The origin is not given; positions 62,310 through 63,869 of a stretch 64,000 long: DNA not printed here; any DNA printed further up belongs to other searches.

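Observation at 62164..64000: Boundary of an integrated element: tyrosine integrase, orphan tRNA 3' fragment with its own terminator, and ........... tandem repeats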

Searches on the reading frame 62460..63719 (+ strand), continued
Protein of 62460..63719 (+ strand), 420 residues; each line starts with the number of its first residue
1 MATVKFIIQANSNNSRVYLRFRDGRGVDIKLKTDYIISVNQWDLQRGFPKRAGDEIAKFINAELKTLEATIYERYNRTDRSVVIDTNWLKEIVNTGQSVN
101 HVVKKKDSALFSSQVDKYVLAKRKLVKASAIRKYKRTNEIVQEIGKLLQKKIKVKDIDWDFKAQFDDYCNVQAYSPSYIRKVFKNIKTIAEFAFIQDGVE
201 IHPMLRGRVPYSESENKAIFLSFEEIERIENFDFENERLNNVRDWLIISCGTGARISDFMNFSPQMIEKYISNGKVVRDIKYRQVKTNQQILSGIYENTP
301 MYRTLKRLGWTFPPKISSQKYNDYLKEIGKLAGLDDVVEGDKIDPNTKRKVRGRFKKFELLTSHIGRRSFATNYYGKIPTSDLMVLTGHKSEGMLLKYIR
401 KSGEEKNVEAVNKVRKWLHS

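Call 102: list_cluster_members(proteins=[L026:15408-15995:+, L026:14266-15405:+, L026:12150-14294:+, L026:17106-17456:+])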
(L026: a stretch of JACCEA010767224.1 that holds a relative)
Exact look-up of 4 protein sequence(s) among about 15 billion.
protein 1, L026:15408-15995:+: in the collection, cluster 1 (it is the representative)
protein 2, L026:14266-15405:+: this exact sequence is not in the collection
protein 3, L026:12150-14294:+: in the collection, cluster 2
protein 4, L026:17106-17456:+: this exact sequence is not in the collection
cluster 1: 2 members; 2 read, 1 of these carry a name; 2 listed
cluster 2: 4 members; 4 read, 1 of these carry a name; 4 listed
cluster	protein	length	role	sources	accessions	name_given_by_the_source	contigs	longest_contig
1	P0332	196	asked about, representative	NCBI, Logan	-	-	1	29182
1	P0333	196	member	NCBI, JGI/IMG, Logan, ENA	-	hypothetical protein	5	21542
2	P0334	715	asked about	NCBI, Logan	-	-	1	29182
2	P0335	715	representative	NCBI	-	-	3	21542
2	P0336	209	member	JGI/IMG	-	hypothetical protein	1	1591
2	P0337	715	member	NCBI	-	-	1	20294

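Call 103: find_encoding_contigs(protein=P0332, flank=10000, max_places=4)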
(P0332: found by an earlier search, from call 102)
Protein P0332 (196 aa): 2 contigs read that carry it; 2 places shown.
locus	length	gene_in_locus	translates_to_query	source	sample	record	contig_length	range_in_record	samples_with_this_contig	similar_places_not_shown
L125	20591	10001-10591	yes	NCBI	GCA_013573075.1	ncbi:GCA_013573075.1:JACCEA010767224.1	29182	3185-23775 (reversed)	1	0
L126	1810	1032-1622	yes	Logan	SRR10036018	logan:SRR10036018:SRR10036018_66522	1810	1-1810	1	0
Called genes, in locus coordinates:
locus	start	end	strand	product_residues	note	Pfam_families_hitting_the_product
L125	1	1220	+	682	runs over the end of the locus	PF00676:E1_dh, PF02779:Transket_pyr, PF02780:Transketolase_C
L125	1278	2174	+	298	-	-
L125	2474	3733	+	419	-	PF13102:Phage_int_SAM_5 (faint), PF00589:Phage_integrase (faint)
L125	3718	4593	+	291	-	-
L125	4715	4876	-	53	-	-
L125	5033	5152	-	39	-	-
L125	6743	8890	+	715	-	-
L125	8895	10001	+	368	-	-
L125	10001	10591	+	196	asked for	-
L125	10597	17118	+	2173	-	-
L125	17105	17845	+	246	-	-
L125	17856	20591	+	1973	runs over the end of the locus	?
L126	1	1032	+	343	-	?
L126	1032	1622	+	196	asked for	-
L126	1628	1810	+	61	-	?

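Call 104: search_protein_families(library=pfam, proteins=[L125:10597-17115:+, L125:17105-17842:+, L125:17856-20591:+, L125:8895-9998:+], max_evalue=0.01)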
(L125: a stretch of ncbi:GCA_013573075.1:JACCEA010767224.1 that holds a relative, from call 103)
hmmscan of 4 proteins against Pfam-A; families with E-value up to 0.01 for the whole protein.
L125:10597-17115:+ (2173 aa): 0 families

L125:17105-17842:+ (246 aa): 0 families

L125:17856-20591:+ (912 aa): 1 family
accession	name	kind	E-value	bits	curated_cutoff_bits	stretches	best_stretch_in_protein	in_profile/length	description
PF20041.5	DUF6443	-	7.7e-07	29.8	27.8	1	345-409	14-77/137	Domain of unknown function (DUF6443)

L125:8895-9998:+ (368 aa): 0 families

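Call 107: list_cluster_members(proteins=[L125:17105-17842:+, L125:10597-17115:+, L002:1504-2379:+, L002:3010-3201:+])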
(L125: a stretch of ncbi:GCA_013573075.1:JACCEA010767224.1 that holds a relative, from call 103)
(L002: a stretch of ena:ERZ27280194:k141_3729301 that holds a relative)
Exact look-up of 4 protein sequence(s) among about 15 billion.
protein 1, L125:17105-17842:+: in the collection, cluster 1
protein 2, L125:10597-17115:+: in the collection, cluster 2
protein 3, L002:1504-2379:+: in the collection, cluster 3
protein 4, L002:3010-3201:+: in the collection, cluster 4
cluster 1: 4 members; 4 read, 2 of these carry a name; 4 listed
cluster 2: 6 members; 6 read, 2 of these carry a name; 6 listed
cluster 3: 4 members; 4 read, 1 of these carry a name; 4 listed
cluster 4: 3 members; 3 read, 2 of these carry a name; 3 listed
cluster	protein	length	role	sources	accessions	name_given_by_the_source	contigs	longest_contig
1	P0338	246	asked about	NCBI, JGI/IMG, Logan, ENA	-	hypothetical protein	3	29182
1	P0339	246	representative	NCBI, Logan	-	-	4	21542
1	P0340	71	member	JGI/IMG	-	hypothetical protein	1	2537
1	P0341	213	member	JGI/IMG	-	-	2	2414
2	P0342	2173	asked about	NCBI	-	-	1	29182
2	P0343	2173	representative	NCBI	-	-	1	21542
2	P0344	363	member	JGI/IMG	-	hypothetical protein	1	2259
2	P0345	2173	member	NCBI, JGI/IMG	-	hypothetical protein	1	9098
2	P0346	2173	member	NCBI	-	-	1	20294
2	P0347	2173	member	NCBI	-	-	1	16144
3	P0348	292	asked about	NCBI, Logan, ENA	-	-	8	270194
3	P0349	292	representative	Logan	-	-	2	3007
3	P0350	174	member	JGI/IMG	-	hypothetical protein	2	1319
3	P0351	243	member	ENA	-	-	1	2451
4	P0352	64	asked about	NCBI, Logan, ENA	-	-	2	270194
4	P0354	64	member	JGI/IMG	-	hypothetical protein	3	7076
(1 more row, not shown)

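Call 108: find_encoding_contigs(protein=P0338, flank=10000, max_places=6)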
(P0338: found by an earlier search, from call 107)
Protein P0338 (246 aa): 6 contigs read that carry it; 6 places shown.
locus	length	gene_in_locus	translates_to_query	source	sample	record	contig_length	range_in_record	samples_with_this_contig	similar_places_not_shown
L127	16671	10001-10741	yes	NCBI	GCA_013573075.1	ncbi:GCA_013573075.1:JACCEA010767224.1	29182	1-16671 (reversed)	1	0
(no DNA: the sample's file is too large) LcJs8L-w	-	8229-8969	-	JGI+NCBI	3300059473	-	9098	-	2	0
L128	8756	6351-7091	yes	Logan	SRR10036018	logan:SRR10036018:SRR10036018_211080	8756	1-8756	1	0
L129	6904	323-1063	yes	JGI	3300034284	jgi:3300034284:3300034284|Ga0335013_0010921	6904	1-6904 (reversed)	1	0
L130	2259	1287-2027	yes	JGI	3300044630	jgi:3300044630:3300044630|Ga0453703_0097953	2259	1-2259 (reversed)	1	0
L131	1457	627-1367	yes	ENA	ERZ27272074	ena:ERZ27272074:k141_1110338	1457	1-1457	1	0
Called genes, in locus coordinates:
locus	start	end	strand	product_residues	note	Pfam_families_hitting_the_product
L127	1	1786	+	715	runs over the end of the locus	-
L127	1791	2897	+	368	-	-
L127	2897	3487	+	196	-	-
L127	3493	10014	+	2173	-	-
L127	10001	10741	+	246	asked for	-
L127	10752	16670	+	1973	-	?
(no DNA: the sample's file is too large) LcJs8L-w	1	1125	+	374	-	?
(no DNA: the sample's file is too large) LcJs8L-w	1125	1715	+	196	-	-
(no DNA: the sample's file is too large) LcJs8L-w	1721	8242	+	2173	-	-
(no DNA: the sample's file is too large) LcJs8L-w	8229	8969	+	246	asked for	-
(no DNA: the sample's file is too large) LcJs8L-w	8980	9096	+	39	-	?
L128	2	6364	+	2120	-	?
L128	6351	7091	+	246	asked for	-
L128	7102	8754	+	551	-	?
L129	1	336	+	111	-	?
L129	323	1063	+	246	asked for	-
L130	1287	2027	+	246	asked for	-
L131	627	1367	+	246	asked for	-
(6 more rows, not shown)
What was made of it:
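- The related L026-type island is longer than 21 kb (calls 103, 108).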

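Call 109: find_encoding_contigs(protein=P0354, flank=10000, max_places=6)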
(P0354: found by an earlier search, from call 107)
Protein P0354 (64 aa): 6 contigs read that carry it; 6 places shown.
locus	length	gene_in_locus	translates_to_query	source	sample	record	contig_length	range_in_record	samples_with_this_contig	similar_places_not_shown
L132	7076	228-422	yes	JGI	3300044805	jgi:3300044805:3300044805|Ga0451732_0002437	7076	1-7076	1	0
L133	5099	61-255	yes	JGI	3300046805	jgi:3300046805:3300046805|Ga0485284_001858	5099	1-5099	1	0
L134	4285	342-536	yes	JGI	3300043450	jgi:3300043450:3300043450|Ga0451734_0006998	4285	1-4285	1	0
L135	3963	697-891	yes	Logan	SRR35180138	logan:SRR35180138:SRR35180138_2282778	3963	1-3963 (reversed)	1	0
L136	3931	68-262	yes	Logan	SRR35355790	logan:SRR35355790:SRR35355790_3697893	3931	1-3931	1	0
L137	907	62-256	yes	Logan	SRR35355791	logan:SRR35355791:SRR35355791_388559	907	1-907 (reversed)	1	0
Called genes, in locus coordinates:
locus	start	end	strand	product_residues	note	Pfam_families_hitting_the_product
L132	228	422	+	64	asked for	-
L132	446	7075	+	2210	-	?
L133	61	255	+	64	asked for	-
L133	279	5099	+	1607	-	?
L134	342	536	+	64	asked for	-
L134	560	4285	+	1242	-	?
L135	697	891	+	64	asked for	-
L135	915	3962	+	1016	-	?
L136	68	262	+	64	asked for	-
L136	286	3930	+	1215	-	?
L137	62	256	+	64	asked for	-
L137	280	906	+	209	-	?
